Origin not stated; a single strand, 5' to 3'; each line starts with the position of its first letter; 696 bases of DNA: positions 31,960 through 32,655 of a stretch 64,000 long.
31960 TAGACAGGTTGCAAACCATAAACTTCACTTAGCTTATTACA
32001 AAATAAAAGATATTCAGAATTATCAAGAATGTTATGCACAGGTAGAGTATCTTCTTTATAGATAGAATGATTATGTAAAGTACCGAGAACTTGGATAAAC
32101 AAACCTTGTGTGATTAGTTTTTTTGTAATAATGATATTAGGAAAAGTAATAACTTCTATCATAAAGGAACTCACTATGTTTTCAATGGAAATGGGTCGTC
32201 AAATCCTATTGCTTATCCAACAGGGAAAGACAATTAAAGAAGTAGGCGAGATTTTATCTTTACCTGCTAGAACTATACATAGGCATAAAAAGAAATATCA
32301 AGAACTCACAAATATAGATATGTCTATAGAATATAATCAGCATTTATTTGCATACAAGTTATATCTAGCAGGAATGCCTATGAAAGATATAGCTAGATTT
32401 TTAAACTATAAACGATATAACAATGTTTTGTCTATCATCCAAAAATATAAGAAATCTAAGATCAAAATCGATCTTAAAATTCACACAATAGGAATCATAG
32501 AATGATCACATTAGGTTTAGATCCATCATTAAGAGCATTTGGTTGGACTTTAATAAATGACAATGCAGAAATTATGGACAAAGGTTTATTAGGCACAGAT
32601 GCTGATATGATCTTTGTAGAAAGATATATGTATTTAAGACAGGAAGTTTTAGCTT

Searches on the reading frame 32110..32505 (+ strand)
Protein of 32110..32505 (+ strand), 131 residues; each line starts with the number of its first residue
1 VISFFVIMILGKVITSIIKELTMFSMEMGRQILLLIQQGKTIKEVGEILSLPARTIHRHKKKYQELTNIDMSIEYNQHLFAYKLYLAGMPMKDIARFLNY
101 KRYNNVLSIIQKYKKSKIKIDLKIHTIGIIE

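Call 104: search_protein_families(library=pfam, proteins=[window:32110-32505:+], max_evalue=0.01)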
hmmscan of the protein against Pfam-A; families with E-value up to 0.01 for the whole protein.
window:32110-32505:+ (131 aa): 11 families
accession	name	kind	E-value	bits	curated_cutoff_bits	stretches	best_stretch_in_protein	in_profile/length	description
PF13384.12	HTH_23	-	4.8e-08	33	24.6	1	31-65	9-43/50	Homeodomain-like domain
PF13518.12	HTH_28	-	1.2e-06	28.9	25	1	31-65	4-38/52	Helix-turn-helix domain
PF00196.25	GerE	-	1.2e-05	25.3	23.5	1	30-62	8-40/57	Bacterial regulatory proteins, luxR family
PF06056.18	Terminase_5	-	1.3e-05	25.5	20.3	0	81-117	6-41/58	Putative ATPase subunit of terminase (gpP-like)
PF13936.12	HTH_38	-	1.5e-05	25.1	27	0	82-101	14-33/44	Helix-turn-helix domain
PF14493.12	HTH_40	-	5.1e-05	23.9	27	0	35-71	8-45/89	Helix-turn-helix domain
PF08281.18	Sigma70_r4_2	-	8.8e-05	22.5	25.7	0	30-59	16-46/54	Sigma-70, region 4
PF25787.1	HTH_SB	-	0.00039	20.6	43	0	87-116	21-49/53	Sleeping Beauty transposase HTH domain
PF04545.22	Sigma70_r4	-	0.00057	19.8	24.1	0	34-62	14-43/50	Sigma-70, region 4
PF13245.12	AAA_19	-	0.0021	18.7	25.1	1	15-73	25-72/134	AAA domain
PF02796.21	HTH_7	-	0.0056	17.2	23.8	0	79-98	12-31/45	Helix-turn-helix domain of resolvase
